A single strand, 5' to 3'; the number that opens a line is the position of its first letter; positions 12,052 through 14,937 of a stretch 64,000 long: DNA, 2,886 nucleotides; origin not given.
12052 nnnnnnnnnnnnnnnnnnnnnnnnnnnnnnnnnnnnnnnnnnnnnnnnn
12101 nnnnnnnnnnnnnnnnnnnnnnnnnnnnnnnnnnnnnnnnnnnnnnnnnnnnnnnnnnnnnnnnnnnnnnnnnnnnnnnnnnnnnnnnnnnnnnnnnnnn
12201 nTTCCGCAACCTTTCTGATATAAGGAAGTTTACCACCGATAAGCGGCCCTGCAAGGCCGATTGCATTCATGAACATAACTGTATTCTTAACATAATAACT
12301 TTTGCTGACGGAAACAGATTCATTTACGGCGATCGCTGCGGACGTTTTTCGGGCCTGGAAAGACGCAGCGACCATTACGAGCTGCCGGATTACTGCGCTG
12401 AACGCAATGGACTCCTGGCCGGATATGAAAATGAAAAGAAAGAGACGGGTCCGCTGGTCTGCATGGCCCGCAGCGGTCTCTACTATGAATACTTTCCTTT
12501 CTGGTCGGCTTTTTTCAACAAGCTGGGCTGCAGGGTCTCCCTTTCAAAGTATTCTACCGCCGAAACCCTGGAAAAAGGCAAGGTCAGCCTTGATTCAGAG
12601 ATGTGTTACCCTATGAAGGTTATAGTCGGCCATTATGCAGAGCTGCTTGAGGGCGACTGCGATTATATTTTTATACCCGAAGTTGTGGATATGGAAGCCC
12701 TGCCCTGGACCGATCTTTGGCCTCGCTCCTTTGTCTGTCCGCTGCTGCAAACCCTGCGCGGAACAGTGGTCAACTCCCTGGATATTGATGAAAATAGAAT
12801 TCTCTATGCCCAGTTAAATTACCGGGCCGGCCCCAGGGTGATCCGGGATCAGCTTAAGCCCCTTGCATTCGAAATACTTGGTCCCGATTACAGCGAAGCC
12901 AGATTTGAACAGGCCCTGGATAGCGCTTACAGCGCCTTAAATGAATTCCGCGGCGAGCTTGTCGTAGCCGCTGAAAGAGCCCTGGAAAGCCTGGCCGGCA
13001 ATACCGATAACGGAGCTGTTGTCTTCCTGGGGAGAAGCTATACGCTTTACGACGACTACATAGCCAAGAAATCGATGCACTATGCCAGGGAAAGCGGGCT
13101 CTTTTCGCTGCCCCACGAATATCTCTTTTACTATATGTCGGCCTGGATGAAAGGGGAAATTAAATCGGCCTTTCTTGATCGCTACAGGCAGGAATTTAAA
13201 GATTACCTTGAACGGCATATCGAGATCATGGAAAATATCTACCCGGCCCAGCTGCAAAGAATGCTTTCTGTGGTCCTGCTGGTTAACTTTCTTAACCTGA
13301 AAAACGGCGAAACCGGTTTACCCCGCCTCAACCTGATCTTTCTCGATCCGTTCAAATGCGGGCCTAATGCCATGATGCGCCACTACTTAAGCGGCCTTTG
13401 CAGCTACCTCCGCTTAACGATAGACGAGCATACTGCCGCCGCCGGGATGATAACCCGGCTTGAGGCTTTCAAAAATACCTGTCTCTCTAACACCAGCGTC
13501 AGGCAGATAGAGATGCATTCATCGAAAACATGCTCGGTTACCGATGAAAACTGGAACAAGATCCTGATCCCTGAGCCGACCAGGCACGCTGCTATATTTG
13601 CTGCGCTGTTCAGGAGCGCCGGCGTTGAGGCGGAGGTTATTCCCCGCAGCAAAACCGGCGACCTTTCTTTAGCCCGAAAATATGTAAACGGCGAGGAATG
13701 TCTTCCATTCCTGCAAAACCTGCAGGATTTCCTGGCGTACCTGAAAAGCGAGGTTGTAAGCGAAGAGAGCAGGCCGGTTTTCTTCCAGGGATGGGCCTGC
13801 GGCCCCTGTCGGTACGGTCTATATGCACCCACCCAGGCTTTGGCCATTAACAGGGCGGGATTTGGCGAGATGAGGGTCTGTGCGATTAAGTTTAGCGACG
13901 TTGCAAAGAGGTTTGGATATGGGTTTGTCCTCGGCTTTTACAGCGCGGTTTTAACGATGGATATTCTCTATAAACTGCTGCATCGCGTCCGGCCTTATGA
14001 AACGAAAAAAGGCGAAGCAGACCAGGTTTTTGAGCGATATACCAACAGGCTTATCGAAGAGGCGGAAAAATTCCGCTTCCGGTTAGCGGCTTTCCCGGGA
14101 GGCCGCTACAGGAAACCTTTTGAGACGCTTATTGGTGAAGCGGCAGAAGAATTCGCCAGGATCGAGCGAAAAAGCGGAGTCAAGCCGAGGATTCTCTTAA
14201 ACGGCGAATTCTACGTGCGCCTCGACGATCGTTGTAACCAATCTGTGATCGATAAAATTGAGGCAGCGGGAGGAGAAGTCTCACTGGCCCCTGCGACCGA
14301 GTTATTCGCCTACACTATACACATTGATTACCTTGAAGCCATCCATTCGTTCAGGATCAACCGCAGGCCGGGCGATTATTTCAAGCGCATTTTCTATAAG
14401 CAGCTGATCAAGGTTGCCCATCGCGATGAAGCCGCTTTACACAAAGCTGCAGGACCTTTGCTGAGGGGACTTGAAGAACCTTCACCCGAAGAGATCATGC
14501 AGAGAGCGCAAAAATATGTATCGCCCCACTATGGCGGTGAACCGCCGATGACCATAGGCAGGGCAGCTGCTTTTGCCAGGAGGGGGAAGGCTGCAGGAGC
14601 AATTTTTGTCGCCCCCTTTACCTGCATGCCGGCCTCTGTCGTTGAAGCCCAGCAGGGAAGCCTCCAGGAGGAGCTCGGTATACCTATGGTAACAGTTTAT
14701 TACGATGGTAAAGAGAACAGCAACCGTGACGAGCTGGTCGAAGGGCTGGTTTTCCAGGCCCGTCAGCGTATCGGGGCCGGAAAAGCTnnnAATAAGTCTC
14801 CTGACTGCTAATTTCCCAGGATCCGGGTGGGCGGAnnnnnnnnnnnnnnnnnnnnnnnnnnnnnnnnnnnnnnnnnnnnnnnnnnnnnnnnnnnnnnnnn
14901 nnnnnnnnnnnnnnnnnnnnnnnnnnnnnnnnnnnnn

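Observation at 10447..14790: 1447-aa single-chain fusion of two radical-enzyme activase ATPases with an HgdAB-like C-terminal half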

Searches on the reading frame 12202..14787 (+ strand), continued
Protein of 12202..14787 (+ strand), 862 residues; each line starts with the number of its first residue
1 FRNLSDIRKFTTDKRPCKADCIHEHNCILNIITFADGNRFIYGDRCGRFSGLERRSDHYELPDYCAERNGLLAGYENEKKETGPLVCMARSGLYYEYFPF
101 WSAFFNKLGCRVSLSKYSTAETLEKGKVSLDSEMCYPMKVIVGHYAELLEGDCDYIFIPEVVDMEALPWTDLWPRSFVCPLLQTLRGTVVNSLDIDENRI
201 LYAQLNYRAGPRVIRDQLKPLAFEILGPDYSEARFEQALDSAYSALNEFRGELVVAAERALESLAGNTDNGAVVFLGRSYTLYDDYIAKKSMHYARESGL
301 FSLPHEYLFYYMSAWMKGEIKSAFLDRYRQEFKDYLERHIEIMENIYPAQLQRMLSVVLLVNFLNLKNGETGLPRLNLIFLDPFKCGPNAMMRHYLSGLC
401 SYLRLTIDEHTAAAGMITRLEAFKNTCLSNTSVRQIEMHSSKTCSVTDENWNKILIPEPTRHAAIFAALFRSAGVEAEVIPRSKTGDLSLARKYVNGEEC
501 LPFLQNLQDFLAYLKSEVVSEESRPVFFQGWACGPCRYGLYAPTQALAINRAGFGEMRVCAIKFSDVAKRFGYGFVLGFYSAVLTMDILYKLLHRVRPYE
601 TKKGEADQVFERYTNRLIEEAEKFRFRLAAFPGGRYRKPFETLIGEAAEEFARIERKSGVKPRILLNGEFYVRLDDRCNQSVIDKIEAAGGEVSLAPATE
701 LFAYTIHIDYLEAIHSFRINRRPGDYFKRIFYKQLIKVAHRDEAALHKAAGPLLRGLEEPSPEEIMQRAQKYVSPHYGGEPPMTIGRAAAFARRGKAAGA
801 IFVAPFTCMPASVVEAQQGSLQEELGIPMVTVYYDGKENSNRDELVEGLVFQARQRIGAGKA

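Call 79: find_homologous_proteins(query=P0223, max_evalue=1e-30)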
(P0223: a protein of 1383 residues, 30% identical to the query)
Query P0223 (1383 aa): 8000 proteins with E <= 1e-30 among 8000 candidates; the best 120 are listed.
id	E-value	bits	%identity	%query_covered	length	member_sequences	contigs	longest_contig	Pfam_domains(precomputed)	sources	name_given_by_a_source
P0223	0.0e+0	3162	100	100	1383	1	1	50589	PF01869.27,PF09989.16,PF05378.20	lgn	-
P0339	0.0e+0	1924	60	99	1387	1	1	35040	PF01869.27,PF09989.16,PF05378.20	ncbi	ncbi:MAG: acyl-CoA dehydratase activase [Brevinematia bacterium]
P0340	0.0e+0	1760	55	99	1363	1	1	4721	PF01869.27,PF09989.16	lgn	-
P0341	0.0e+0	1731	54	99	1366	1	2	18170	PF01869.27,PF09989.16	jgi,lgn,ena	-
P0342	0.0e+0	1694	54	99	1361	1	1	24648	PF01869.27,PF09989.16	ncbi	-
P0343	0.0e+0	1639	53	100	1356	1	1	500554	PF01869.27,PF09989.16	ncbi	ncbi:MAG: acyl-CoA dehydratase activase [Candidatus Hydrothermales bacterium]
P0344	0.0e+0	1631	53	100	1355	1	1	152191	PF01869.27,PF09989.16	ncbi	ncbi:MAG: acyl-CoA dehydratase activase [Candidatus Hydrothermales bacterium]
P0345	0.0e+0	1628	53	99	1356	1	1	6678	PF01869.27,PF09989.16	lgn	-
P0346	0.0e+0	1556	50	99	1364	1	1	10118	PF01869.27,PF09989.16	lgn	-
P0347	0.0e+0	1488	49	99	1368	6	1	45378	PF01869.27,PF09989.16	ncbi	-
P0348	0.0e+0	1451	48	99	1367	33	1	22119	PF01869.27,PF09989.16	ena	-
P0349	0.0e+0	1204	56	68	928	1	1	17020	PF01869.27,PF09989.16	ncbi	-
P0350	0.0e+0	1197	42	99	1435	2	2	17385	PF01869.27,PF09989.16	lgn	-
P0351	0.0e+0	1187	41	99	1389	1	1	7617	PF01869.27,PF09989.16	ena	-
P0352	0.0e+0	1186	42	99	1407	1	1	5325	PF01869.27,PF09989.16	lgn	-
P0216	0.0e+0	1124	41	99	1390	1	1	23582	PF01869.27,PF09989.16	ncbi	-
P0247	0.0e+0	1088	39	99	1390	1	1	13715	PF01869.27,PF09989.16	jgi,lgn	-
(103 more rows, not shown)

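Call 85: find_homologous_proteins(query=P0163, max_evalue=1e-30)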
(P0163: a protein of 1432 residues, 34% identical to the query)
Query P0163 (1432 aa): 3871 proteins with E <= 1e-30 among 8000 candidates; the best 120 are listed.
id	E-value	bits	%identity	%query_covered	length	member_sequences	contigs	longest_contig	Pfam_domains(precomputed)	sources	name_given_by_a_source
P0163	0.0e+0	3302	100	100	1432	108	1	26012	PF01869.27,PF09989.16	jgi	-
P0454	0.0e+0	2929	88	99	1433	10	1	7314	PF01869.27,PF09989.16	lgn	-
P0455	0.0e+0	2910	87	99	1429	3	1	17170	PF01869.27,PF09989.16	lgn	-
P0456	0.0e+0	2908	88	98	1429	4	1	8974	PF01869.27,PF09989.16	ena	-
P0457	0.0e+0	2886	86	100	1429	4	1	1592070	PF01869.27,PF09989.16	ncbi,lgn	-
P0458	0.0e+0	2797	84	99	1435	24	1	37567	PF01869.27,PF09989.16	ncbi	ncbi:MAG: acyl-CoA dehydratase activase [Armatimonadota bacterium]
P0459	0.0e+0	2795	84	99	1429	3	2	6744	PF01869.27,PF09989.16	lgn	-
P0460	0.0e+0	2767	83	100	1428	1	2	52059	PF01869.27,PF09989.16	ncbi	-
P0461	0.0e+0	2748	82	99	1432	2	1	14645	PF01869.27,PF09989.16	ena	-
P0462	0.0e+0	2685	81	98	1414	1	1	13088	PF01869.27,PF09989.16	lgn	-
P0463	0.0e+0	2204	67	98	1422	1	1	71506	PF01869.27,PF09989.16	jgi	-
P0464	0.0e+0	2101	63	98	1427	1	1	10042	PF01869.27,PF09989.16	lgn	-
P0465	0.0e+0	2069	63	99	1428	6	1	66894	PF01869.27,PF09989.16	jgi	jgi:predicted CoA-substrate-specific enzyme activase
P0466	0.0e+0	2064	63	98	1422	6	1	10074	PF01869.27,PF09989.16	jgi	-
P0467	0.0e+0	2063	61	100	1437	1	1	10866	PF01869.27,PF09989.16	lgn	-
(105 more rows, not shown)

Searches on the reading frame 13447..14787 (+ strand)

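Call 31: search_protein_families(library=pfam, proteins=[window:13447-14787:+], max_evalue=10)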
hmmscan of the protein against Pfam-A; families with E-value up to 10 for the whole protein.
window:13447-14787:+ (447 aa): 3 families
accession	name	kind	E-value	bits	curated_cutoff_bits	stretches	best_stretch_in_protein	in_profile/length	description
PF09989.15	DUF2229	-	0.003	17.6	29.4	1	176-278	117-212/218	CoA enzyme activase uncharacterised domain (DUF2229)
PF15167.11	DUF4581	-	0.015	15.9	27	1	60-100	37-78/131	Domain of unknown function (DUF4581)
PF06050.19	HGD-D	-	0.15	12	28.4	1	350-442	249-335/342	2-hydroxyglutaryl-CoA dehydratase, D-component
